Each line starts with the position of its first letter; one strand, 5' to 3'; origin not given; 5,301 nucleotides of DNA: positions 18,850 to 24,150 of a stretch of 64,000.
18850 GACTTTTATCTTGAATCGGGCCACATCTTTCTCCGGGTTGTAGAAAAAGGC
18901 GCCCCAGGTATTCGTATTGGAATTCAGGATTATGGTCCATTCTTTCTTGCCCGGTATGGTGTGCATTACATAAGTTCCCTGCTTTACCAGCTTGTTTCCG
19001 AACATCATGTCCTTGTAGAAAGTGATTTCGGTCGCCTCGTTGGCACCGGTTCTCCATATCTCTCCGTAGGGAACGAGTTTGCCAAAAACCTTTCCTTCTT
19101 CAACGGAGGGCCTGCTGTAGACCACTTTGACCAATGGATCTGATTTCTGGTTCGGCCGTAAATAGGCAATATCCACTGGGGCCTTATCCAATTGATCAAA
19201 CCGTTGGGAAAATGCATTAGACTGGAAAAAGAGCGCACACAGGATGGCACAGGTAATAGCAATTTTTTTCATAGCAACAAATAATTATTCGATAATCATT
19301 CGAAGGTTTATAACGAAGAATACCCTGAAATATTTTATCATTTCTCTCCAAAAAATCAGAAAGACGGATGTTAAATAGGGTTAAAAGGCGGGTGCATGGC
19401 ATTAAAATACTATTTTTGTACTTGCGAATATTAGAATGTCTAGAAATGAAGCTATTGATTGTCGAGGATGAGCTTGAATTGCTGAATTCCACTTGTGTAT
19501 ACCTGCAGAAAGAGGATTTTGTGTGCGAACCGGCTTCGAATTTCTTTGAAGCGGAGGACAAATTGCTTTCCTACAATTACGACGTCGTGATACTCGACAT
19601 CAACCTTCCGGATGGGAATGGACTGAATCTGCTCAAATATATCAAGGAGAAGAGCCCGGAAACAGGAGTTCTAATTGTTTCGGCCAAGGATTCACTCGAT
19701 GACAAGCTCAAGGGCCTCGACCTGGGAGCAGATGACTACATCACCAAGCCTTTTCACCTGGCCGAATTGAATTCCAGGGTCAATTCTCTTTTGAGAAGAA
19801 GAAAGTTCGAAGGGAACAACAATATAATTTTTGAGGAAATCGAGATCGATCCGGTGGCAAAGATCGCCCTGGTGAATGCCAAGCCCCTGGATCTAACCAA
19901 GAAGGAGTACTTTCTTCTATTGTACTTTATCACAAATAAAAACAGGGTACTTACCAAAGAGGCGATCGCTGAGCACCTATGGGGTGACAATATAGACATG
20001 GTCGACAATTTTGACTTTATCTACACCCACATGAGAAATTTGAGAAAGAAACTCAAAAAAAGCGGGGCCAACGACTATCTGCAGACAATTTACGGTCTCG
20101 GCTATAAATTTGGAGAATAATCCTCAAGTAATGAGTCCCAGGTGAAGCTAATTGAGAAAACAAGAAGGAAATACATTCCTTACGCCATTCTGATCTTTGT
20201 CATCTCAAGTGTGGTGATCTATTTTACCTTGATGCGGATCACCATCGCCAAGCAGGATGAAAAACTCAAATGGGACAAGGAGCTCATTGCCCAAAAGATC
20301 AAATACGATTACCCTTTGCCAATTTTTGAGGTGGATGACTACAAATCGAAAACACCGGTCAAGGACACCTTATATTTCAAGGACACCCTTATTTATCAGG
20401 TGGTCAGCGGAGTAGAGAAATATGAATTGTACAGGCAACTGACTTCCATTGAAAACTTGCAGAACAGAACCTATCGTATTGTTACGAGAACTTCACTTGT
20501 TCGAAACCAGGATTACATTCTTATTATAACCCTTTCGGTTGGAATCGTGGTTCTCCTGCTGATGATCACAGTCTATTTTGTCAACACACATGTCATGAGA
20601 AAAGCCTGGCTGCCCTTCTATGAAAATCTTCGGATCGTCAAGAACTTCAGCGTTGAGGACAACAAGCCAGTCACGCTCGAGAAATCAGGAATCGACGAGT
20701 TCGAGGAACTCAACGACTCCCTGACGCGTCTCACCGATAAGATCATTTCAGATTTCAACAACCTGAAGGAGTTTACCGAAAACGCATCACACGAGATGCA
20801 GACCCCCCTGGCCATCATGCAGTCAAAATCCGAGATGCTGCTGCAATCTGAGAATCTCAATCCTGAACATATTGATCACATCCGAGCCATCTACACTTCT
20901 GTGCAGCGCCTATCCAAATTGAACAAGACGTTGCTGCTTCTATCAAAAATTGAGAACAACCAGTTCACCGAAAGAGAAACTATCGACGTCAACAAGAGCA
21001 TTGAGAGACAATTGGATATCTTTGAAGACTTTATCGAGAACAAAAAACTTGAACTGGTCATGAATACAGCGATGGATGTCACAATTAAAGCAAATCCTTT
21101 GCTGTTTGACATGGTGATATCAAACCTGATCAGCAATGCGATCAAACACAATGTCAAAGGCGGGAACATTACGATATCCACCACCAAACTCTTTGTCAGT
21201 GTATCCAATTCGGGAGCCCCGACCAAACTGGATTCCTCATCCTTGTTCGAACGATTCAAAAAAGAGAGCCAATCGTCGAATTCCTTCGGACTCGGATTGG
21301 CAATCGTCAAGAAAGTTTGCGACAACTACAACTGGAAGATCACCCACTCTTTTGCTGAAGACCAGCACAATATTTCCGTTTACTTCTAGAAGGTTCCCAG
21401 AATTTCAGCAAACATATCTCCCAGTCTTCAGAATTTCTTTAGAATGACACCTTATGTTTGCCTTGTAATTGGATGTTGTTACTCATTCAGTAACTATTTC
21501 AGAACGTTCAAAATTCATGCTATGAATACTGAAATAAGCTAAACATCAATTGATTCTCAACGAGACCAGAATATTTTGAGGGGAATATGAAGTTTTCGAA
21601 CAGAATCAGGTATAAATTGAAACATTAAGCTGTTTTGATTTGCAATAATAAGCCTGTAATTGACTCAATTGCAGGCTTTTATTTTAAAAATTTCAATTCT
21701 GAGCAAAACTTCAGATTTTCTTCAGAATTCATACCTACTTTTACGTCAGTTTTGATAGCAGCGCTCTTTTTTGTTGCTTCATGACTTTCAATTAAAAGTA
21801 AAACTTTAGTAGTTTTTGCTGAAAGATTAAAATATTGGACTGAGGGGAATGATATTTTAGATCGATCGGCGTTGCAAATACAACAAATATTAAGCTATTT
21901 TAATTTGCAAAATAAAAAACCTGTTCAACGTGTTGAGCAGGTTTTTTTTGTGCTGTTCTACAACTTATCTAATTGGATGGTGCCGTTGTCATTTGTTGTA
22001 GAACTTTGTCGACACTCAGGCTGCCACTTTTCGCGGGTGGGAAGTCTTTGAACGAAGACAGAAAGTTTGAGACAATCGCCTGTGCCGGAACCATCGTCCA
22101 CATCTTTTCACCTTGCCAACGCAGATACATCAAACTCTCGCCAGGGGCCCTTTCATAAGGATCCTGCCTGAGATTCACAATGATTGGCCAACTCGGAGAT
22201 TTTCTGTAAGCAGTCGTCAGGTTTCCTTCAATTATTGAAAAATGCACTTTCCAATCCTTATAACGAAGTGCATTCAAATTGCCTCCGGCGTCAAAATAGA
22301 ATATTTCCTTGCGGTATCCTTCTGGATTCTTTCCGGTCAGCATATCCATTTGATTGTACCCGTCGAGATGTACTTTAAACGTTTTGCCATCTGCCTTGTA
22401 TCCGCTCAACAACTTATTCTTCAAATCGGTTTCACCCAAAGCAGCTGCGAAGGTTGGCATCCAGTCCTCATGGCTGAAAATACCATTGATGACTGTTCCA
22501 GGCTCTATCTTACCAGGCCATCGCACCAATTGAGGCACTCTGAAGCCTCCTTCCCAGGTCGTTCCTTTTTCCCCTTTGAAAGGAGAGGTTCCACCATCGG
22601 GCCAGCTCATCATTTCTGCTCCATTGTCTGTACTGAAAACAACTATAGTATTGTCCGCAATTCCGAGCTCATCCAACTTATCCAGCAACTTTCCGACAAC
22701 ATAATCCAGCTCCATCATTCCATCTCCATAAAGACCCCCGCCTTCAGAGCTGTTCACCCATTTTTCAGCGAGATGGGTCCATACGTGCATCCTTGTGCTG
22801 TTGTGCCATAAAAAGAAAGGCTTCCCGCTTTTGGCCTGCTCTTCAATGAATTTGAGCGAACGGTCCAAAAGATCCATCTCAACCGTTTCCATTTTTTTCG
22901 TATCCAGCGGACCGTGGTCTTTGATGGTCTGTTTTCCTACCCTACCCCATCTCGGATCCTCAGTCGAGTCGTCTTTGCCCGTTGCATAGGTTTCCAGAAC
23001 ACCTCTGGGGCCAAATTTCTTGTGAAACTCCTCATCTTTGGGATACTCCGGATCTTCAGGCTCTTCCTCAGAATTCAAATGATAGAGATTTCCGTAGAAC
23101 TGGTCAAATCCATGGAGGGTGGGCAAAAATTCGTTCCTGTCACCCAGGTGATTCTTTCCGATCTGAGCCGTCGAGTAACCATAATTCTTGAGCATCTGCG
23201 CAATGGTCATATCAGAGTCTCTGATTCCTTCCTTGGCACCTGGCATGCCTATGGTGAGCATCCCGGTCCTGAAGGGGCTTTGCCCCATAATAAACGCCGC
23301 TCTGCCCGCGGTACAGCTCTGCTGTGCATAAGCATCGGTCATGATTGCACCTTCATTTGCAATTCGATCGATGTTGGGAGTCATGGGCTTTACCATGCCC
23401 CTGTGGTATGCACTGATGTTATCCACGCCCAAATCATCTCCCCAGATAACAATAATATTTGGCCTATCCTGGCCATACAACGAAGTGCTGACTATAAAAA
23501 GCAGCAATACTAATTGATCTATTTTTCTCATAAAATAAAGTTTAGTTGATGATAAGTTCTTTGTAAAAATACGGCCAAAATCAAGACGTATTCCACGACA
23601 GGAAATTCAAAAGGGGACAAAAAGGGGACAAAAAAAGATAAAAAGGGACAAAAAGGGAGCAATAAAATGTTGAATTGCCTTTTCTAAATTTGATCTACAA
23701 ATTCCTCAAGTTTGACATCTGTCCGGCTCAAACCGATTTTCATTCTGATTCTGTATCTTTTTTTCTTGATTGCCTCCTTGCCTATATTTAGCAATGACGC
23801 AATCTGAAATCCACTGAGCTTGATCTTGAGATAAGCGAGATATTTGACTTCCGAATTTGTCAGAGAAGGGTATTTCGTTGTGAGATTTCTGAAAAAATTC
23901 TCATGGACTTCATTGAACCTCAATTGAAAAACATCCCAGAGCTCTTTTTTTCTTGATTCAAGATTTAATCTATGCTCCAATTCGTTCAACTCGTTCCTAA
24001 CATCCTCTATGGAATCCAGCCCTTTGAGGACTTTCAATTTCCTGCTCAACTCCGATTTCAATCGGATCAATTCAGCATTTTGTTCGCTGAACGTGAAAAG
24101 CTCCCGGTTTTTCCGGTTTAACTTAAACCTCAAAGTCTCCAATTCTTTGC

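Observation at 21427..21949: Two tandem paralogous candidate sRNAs under a two-component system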

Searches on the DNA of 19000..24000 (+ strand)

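Call 3: search_rna_families(source=window, start=19000, end=24000, threshold=evalue, max_evalue=10, show_alignments=3)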
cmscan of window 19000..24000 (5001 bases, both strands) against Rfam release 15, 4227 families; matches with E-value up to 10: 18.
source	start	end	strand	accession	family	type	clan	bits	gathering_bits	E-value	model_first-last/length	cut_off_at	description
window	21889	21945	+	RF02844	RefA9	Gene; antisense;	-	28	49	0.3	1-64/64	no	Enterococcus sRNA A9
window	21854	21951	+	RF02449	ncr1015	Gene; sRNA;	-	27.9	60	0.63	1-121/121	no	Bacillus sRNA ncr1015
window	21882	21952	+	RF02064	STnc370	Gene; sRNA;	-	27.5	54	1.4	1-71/71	no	Enterobacterial sRNA STnc370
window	21900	21950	-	RF02433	SpF36_sRNA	Gene; sRNA;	-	25.1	48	2.5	1-51/51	no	Streptococcus sRNA SpF36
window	21914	21947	+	RF04228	MIR6140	Gene; miRNA;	-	20.1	140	3.3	1-165/165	no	MIR6140 microRNA precursor family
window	21644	21726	+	RF00726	mir-87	Gene; miRNA;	-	19.9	49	1.1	1-79/79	no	mir-87 microRNA precursor family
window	21370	21439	-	RF04266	mir-9412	Gene; miRNA;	-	19.6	70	4.4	1-64/64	no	mir-9412 microRNA precursor family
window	21857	21950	+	RF02891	AgrB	Gene; antisense;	-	19.6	40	8.2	1-84/84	no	ArsR-gov region gene B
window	21844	21950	+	RF02397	sau-5971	Gene; sRNA;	-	19.3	90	5.7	1-96/96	no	Staphylococcus sRNA sau-5971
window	21914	21947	+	RF03585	mir-3938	Gene; miRNA;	-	19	94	3.6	1-88/88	no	mir-3938 microRNA precursor family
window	21897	21957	+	RF02436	SpF43_sRNA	Gene; sRNA;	-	18.9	70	4.4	1-99/99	no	Streptococcus sRNA SpF43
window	21882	21951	+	RF00506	Thr_leader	Cis-reg; leader;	-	18.5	55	5.4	1-118/118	no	Threonine operon leader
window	23844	23954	+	RF02834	VqmR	Gene; sRNA;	-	18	76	5.3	1-154/154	no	Vibrio RNA VqmR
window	21622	21684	+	RF00506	Thr_leader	Cis-reg; leader;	-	18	55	7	1-118/118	no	Threonine operon leader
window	21893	21953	+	RF02051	STnc450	Gene; sRNA;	-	17.7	37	3.3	1-57/57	no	Enterobacterial sRNA STnc450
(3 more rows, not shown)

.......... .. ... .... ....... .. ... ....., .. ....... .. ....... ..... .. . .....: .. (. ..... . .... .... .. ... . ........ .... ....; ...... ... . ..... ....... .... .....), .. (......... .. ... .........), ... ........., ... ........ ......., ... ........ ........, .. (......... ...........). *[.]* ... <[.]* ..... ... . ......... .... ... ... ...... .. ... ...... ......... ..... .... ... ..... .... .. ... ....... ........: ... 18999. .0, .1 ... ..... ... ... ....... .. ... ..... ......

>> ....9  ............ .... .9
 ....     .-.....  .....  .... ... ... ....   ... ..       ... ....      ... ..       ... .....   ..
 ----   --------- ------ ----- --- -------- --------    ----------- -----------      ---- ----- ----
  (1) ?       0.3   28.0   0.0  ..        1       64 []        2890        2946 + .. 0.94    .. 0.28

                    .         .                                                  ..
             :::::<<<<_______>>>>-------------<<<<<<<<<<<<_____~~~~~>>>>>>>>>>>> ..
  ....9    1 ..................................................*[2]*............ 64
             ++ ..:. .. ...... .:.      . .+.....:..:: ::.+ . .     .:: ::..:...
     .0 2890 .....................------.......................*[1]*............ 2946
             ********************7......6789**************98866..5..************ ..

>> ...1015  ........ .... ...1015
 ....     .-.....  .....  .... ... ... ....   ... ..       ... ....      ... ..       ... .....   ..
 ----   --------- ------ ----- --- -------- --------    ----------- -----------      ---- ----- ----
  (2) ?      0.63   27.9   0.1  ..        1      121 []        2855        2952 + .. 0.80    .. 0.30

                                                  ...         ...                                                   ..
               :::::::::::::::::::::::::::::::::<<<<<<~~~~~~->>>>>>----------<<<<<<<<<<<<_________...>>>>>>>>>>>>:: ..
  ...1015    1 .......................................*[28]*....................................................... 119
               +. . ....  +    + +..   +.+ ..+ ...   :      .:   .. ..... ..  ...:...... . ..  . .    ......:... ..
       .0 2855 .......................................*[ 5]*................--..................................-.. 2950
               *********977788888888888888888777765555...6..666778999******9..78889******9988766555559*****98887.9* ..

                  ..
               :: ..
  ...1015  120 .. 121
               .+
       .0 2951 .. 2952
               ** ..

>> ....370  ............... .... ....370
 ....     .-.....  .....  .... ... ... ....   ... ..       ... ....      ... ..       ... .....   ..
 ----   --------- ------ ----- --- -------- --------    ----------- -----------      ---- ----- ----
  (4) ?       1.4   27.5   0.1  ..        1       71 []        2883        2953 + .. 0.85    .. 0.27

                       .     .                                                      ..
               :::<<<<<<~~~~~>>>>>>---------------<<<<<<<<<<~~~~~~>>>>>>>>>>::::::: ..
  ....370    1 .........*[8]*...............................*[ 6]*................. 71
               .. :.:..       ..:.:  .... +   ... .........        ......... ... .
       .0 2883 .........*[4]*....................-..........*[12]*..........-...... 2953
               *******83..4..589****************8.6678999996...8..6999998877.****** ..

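Call 55: build_rna_model(alignment_id=A2, structure=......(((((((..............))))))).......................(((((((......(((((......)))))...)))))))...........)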
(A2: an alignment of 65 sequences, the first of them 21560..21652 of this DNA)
Model R1 built from alignment A2 (65 sequences, 107 columns); structure: as given.
model positions 94; base pairs 18; branch points 1; effective number of sequences 8.12; information 0.608 bits per position. Calibrated on 0.2 Mb of random sequence (short: E-values are rough).
structure used (alignment columns):
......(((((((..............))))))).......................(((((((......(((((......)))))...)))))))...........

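Call 56: search_with_rna_model(model_id=R1, sources=[window, L007, L008, L009, L010, L011, L012, L013, L014, L015, L016, L017, L018, L019, L020, L021, L022, L023, L024, L025, L026, L027, L028, L029, L030, L031, L032, L033, L034, L035, L036, L037, L038, L039, L041, L042, L043, L044, L045, L046, L047, L048, L049, L050, L051, L052, L053, L054, L055, L056, L057, L058, L059, L060, L061, L062, L063, L064, L065, L066, L067, L068, L069, L070, L071, L072, L073, L074, L075, L076, L077, L078, L079, L080, L081, L082, L083, L084, L085, L086, L087, L088, L089, L090, L091, L092, L093, L094, L095, L096, L097, L098, L099, L100], max_evalue=1)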
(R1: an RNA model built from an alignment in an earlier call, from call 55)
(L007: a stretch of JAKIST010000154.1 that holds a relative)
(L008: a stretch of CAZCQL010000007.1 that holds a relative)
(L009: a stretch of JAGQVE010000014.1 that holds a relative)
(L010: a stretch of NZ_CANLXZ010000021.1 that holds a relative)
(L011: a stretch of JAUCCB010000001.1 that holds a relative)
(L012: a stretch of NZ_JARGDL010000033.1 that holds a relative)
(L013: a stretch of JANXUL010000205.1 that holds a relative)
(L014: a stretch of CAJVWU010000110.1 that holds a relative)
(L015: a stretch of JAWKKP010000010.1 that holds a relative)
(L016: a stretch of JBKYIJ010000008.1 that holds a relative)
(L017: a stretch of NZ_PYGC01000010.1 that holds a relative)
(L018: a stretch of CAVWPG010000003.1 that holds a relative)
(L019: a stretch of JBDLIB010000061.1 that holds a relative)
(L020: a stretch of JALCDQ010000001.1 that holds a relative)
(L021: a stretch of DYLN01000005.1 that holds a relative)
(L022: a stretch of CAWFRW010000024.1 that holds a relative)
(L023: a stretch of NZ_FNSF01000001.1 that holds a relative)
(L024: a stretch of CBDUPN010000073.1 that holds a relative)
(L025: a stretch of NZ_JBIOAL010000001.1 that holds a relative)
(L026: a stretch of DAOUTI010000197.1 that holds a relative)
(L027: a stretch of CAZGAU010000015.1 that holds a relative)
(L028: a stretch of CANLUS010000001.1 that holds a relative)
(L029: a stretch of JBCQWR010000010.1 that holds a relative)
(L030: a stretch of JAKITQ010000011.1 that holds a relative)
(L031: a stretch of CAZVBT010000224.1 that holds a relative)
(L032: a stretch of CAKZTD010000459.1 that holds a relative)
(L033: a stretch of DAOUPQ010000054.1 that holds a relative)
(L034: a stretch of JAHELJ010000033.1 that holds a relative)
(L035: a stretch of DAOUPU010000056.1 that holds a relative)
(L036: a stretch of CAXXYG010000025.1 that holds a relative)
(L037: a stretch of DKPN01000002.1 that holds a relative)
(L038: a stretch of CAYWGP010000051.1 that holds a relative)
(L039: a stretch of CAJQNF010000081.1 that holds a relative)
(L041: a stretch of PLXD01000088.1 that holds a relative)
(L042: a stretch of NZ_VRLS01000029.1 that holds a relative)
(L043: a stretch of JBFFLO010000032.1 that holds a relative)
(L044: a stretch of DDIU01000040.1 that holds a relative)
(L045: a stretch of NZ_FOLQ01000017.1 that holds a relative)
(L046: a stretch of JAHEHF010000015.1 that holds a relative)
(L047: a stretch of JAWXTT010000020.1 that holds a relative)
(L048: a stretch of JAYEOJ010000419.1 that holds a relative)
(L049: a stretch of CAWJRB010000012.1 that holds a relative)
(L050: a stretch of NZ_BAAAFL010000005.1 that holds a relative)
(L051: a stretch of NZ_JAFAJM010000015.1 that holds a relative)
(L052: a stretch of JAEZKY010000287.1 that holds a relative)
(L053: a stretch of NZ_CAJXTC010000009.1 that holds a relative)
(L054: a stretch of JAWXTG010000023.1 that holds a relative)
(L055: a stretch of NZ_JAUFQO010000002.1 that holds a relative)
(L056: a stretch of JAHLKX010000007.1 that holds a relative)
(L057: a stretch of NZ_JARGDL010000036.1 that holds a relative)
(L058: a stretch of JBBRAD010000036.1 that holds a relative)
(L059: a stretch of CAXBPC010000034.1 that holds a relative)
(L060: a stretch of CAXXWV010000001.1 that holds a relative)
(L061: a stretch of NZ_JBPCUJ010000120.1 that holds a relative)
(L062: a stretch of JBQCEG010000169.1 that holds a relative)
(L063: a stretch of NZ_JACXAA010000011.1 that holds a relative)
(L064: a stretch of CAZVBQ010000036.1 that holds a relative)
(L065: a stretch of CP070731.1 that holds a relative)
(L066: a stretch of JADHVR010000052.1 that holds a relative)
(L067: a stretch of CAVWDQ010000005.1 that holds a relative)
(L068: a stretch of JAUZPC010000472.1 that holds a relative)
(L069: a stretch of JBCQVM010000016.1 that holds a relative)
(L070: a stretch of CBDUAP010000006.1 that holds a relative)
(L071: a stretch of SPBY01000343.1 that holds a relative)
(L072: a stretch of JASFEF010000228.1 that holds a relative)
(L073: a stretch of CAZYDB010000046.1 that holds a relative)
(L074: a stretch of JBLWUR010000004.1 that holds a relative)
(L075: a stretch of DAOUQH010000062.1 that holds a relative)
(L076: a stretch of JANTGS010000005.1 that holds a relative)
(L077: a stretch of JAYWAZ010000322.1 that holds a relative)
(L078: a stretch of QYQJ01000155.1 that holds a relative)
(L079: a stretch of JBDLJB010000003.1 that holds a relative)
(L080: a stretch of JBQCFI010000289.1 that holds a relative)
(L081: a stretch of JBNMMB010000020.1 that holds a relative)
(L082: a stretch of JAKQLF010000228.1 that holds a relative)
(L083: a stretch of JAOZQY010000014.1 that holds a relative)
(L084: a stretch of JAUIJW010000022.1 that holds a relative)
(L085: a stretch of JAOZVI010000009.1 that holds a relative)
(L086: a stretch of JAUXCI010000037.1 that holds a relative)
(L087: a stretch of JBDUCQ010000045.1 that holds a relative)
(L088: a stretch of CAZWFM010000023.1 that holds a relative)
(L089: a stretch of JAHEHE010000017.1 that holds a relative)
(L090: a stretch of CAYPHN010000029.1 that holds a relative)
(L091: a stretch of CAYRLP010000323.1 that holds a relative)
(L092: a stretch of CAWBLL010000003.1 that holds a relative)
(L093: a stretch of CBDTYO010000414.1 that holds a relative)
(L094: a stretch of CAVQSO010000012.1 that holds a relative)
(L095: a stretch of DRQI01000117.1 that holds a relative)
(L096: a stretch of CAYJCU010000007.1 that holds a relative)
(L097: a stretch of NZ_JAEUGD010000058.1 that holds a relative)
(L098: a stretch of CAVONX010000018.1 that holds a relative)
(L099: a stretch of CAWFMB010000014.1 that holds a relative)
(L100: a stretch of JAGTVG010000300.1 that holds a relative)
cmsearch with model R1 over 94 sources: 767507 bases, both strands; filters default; matches with E-value up to 1: 49.
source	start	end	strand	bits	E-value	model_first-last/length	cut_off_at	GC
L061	5767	5861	+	81.7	6.3e-12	1-94/94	no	0.28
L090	4377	4473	+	81.1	8.1e-12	1-94/94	no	0.23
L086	1538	1630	+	80.4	1.1e-11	1-94/94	no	0.23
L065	6064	6155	-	79.9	1.4e-11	1-94/94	no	0.27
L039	2609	2701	-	79.8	1.4e-11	1-94/94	no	0.27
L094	2365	2457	-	79.6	1.6e-11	1-94/94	no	0.28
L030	4126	4222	-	79.3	1.8e-11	1-94/94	no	0.21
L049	7702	7793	+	79.2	1.9e-11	1-94/94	no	0.25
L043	3699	3791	-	78.1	3.1e-11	1-94/94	no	0.32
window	21824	21916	+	77.6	3.8e-11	1-94/94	no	0.28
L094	2092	2184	-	77.3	4.3e-11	1-94/94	no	0.27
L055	2911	3004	-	77.3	4.4e-11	1-94/94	no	0.29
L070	7532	7624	-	75.2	1.1e-10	1-94/94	no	0.29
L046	594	686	-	75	1.2e-10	1-94/94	no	0.3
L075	4847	4943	+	74.8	1.3e-10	1-94/94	no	0.2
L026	390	483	+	73.9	2e-10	1-94/94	no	0.22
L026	662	759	+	73.3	2.5e-10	1-94/94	no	0.21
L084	6226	6320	-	72.9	3.1e-10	1-94/94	no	0.24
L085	6970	7065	-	72.5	3.6e-10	1-94/94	no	0.21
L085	7254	7349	-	72.5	3.6e-10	1-94/94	no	0.21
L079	1411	1506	-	71.6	5.5e-10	1-94/94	no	0.2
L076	4231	4326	-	70.9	7.6e-10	1-94/94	no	0.27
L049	7439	7530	+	70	1.1e-09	1-94/94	no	0.29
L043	3969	4060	-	69.8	1.2e-09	1-94/94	no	0.37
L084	5959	6056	-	67.7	3e-09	1-94/94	no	0.27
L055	3179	3271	-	65.6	7.9e-09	1-94/94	no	0.33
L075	5135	5230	+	64.9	1e-08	1-94/94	no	0.19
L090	4105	4196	+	62.3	3.4e-08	1-94/94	no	0.24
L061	5499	5591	+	61.9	4.1e-08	1-94/94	no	0.35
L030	4404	4495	-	61.4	5e-08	1-94/94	no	0.25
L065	6336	6428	-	61.1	5.7e-08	1-94/94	no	0.29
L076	3981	4070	-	59.7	1.1e-07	1-94/94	no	0.24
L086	1279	1371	+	58.5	1.8e-07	1-94/94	no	0.24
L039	2878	2969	-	56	5.6e-07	1-94/94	no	0.35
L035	4362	4456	-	49.5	1e-05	1-94/94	no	0.28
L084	6502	6592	-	46.7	3.5e-05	1-94/94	no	0.24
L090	4638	4737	+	45.8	5e-05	1-94/94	no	0.26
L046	859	951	-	42.7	0.00021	1-94/94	no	0.3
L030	3860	3959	-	42.4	0.00023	1-94/94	no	0.23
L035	4018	4110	-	37.6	0.002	1-94/94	no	0.2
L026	933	1030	+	35.9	0.0042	1-94/94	no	0.26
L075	5446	5537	+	35.4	0.0052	1-94/94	no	0.25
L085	6752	6839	-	34.7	0.007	1-94/94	no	0.24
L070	7801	7888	-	34.6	0.0073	1-94/94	no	0.3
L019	268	358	+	34.6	0.0074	1-94/94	no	0.25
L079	1198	1284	-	32.1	0.023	1-94/94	no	0.25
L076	3768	3855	-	29.5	0.071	1-94/94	no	0.26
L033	1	50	-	27.3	0.19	1-50/94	3'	0.2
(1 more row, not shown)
